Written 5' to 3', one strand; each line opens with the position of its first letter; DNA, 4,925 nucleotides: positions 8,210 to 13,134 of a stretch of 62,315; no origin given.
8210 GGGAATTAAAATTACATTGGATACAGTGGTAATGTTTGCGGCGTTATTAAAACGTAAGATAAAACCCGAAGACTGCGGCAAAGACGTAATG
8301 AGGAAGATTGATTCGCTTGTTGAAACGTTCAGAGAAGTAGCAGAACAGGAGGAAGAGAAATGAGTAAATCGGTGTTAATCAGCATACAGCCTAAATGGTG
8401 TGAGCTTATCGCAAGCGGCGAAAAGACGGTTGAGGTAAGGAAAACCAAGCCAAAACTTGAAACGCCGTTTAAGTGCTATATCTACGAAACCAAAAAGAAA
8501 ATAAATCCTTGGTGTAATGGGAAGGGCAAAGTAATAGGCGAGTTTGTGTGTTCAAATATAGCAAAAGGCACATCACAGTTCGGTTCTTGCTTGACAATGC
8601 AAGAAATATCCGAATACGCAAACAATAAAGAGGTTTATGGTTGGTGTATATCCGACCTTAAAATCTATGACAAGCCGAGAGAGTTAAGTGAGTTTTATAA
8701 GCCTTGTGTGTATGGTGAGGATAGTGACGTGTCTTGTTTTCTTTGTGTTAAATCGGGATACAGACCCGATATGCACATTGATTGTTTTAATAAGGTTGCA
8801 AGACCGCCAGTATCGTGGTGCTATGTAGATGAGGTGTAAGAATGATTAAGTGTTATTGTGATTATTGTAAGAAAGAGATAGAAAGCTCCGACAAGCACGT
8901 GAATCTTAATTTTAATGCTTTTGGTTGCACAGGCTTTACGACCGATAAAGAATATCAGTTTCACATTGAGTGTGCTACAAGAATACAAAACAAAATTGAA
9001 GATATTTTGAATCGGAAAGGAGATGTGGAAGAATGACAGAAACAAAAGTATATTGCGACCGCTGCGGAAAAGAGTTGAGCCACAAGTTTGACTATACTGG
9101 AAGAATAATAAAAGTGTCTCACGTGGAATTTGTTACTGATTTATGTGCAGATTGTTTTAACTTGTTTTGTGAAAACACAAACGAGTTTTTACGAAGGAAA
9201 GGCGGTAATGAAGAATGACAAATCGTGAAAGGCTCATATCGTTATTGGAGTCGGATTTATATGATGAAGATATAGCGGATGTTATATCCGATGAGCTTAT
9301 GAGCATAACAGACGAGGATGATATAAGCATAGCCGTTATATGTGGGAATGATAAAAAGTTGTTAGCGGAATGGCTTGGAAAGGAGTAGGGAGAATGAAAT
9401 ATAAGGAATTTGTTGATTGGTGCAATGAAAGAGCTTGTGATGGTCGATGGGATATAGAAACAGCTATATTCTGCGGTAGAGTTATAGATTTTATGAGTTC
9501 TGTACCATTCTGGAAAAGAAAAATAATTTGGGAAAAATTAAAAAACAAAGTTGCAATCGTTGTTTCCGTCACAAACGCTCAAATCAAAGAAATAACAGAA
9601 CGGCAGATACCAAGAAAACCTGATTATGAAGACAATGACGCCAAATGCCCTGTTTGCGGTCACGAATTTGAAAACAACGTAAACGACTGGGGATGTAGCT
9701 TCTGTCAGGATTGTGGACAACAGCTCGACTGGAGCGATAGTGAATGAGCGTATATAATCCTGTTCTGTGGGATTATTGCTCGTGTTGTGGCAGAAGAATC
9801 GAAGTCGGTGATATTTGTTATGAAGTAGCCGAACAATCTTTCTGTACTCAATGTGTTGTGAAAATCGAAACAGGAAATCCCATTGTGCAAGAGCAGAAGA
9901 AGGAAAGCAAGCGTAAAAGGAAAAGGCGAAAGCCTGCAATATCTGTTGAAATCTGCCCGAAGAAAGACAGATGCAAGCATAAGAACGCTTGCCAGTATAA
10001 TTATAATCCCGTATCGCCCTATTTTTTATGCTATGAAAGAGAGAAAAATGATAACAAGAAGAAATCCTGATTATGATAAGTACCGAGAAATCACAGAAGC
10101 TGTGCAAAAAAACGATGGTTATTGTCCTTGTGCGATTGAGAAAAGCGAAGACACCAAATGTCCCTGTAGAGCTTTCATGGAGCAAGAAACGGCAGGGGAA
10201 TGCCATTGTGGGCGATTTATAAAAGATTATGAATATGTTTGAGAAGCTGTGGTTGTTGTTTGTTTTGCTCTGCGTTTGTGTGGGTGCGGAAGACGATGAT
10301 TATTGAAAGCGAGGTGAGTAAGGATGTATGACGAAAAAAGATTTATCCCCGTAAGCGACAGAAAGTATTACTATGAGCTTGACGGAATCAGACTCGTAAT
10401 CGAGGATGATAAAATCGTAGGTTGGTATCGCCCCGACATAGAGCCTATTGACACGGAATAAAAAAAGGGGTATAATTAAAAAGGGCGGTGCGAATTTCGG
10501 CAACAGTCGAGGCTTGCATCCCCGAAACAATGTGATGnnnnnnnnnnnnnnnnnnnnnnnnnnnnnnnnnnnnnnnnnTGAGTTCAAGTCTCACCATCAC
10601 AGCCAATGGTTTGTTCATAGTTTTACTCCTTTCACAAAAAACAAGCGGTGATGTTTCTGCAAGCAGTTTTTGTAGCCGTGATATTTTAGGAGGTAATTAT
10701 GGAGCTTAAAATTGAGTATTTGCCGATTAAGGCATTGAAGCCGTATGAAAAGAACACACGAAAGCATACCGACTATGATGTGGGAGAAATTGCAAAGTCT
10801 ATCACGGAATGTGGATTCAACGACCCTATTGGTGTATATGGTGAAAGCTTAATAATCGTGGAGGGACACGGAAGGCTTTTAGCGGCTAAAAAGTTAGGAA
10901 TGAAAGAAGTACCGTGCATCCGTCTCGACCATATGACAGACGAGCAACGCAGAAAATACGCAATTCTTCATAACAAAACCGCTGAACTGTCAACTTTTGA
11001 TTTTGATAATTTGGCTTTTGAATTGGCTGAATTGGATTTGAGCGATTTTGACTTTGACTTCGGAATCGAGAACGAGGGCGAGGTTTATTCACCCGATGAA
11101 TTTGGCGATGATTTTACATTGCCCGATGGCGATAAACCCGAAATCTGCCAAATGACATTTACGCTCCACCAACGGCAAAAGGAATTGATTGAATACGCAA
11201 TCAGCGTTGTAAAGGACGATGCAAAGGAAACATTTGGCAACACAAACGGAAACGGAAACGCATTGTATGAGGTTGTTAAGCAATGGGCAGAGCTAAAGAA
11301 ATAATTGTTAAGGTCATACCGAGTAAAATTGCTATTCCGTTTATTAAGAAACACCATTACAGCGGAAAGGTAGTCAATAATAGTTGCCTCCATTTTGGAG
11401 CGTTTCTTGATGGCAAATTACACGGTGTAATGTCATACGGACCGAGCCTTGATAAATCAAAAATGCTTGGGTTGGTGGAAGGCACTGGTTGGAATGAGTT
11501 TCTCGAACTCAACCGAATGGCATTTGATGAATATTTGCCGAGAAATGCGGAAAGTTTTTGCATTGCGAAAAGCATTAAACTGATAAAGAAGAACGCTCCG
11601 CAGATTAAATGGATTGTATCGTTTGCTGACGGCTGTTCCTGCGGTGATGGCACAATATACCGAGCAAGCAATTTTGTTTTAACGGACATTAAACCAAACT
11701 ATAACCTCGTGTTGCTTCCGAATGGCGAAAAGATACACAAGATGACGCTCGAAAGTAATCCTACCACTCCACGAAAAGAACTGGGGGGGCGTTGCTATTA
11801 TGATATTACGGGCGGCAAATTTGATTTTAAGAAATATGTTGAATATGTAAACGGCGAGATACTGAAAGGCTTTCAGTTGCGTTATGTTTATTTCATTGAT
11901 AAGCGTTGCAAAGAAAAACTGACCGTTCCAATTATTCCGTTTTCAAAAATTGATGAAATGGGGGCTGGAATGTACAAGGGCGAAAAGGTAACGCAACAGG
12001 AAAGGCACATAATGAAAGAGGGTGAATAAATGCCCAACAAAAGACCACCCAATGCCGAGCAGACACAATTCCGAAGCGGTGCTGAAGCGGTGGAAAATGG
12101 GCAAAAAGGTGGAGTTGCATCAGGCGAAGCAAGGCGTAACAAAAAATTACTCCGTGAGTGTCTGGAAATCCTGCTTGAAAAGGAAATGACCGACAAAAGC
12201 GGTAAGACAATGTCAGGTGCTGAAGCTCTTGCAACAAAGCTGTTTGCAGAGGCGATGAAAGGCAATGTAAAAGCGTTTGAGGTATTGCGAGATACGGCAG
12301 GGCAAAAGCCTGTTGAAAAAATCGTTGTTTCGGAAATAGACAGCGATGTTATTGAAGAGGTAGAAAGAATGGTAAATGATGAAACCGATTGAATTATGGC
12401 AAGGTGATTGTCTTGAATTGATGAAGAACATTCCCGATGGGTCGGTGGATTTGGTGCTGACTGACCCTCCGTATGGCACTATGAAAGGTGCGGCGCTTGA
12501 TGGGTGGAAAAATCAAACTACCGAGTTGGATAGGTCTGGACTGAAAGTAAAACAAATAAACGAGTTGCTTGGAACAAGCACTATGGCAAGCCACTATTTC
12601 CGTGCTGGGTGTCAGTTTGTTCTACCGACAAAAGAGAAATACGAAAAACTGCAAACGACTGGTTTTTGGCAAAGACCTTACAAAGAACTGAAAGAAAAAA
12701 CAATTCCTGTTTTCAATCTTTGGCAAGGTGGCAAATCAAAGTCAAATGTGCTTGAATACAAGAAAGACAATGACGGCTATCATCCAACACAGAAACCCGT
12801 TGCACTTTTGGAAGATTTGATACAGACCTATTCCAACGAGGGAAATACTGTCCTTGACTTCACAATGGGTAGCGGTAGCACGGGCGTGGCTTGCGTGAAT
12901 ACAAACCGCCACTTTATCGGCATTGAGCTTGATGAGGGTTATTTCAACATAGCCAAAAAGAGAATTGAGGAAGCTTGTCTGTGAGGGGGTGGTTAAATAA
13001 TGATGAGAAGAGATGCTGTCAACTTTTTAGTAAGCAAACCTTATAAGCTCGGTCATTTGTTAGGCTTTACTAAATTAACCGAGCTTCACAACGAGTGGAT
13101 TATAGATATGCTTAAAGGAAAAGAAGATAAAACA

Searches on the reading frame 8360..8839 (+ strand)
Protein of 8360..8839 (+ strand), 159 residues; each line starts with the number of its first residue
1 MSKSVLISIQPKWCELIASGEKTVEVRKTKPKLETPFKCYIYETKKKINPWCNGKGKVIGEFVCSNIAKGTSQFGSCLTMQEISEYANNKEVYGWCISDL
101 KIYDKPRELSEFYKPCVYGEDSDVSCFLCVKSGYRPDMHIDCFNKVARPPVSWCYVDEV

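Call 80: search_protein_families(library=phrogs, max_evalue=0.001, proteins=[window:8360-8839:+])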
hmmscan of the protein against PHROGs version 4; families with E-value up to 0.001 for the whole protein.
window:8360-8839:+ (159 aa): 3 families
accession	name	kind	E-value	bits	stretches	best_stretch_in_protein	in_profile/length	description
phrog_3136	-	unknown function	8.9e-30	104.5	1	3-158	3-127/134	-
phrog_3193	-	unknown function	0.00027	21.5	0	7-106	88-194/269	-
phrog_11553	-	unknown function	0.00093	19.6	0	2-48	135-182/278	-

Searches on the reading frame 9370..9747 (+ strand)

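Call 80: search_protein_families(library=phrogs, max_evalue=0.001, proteins=[window:9370-9747:+])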
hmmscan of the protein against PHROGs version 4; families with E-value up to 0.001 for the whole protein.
window:9370-9747:+ (125 aa): 2 families
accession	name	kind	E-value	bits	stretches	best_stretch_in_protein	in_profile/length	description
phrog_10714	-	unknown function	3.6e-06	28.2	1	71-125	51-105/109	-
phrog_16351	-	DNA, RNA and nucleotide metabolism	0.00012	23.4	1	65-123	34-91/97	DNA binding protein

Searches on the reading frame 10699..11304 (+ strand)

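Call 30: search_protein_families(library=phrogs, max_evalue=0.00001, proteins=[window:10699-11304:+])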
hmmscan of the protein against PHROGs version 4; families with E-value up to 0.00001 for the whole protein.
window:10699-11304:+ (201 aa): 18 families
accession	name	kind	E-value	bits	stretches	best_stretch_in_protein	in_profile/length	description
phrog_620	-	DNA, RNA and nucleotide metabolism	1.7e-43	150.2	1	1-120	5-122/217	ParB-like partition protein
phrog_498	-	other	9e-38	131.2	1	2-120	32-151/633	DNA methyltransferase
phrog_15396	-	DNA, RNA and nucleotide metabolism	1.8e-33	117.4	1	3-121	2-119/258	ParB-like partition nuclease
phrog_940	-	DNA, RNA and nucleotide metabolism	7.1e-27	95.6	1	3-126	4-129/388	nuclease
phrog_8071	-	DNA, RNA and nucleotide metabolism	3.7e-24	86.7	1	2-120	4-117/389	ParB-like partition protein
phrog_930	-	DNA, RNA and nucleotide metabolism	6.7e-24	86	1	2-122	4-122/223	ParB-like partition protein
phrog_723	-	DNA, RNA and nucleotide metabolism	2.8e-17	64.3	1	1-115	9-125/223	ParB-like partition protein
phrog_9353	-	unknown function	1.5e-15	58.8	1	11-120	17-130/245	-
phrog_18056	-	DNA, RNA and nucleotide metabolism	5.3e-15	56.2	1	4-95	2-91/387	ParB-like partition nuclease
phrog_4715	-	DNA, RNA and nucleotide metabolism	3.8e-13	49.7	1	5-97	147-243/630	ParB-like partition protein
phrog_6218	-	DNA, RNA and nucleotide metabolism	9.7e-13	49.1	1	3-90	3-94/506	ParB-like partition protein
phrog_5475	-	unknown function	7.7e-11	42.4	1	7-113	5-104/458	-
phrog_3264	-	DNA, RNA and nucleotide metabolism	3.1e-08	34.6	1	4-101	48-148/337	ParB-like partition protein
phrog_12047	-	DNA, RNA and nucleotide metabolism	1.4e-07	32.4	1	20-92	12-84/301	ParB-like partition nuclease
phrog_17622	-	unknown function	1.4e-07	32.1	1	17-128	25-141/222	-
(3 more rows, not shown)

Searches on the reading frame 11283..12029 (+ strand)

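Call 30: search_protein_families(library=phrogs, max_evalue=0.00001, proteins=[window:11283-12029:+])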
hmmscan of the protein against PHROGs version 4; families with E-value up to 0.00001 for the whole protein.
window:11283-12029:+ (248 aa): 1 family
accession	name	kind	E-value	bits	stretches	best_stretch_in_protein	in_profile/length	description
phrog_1384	-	other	1e-49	170.2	1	3-237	17-233/245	Mom-like DNA modification protein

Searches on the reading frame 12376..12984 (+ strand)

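Call 30: search_protein_families(library=phrogs, max_evalue=0.00001, proteins=[window:12376-12984:+])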
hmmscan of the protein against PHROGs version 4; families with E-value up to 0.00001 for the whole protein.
window:12376-12984:+ (202 aa): 11 families
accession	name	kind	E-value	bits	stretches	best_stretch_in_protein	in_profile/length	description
phrog_67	-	other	2.1e-60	206.6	1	1-201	120-347/743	DNA methyltransferase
phrog_18293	-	other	9e-36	123.4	1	122-200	31-110/119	methyltransferase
phrog_498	-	other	7.7e-28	98.4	1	7-200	203-423/633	DNA methyltransferase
phrog_3008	-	other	1.9e-26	93.9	1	119-200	131-214/244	DNA methyltransferase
phrog_6952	-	other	3.8e-22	80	1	134-199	112-177/181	DNA methyltransferase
phrog_8769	-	other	6.1e-18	65.4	1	156-198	12-54/71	methyltransferase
phrog_23148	-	unknown function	1.5e-17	65.1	1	129-201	78-150/165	-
phrog_6025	-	other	3.9e-13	50.4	1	3-48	10-56/192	DNA methyltransferase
phrog_23085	-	unknown function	1.5e-12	48.3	1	116-199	19-107/138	-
phrog_12862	-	unknown function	3.9e-11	44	1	5-37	3-35/149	-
phrog_16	-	DNA, RNA and nucleotide metabolism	3.1e-08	33.3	1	96-196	809-908/986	DNA helicase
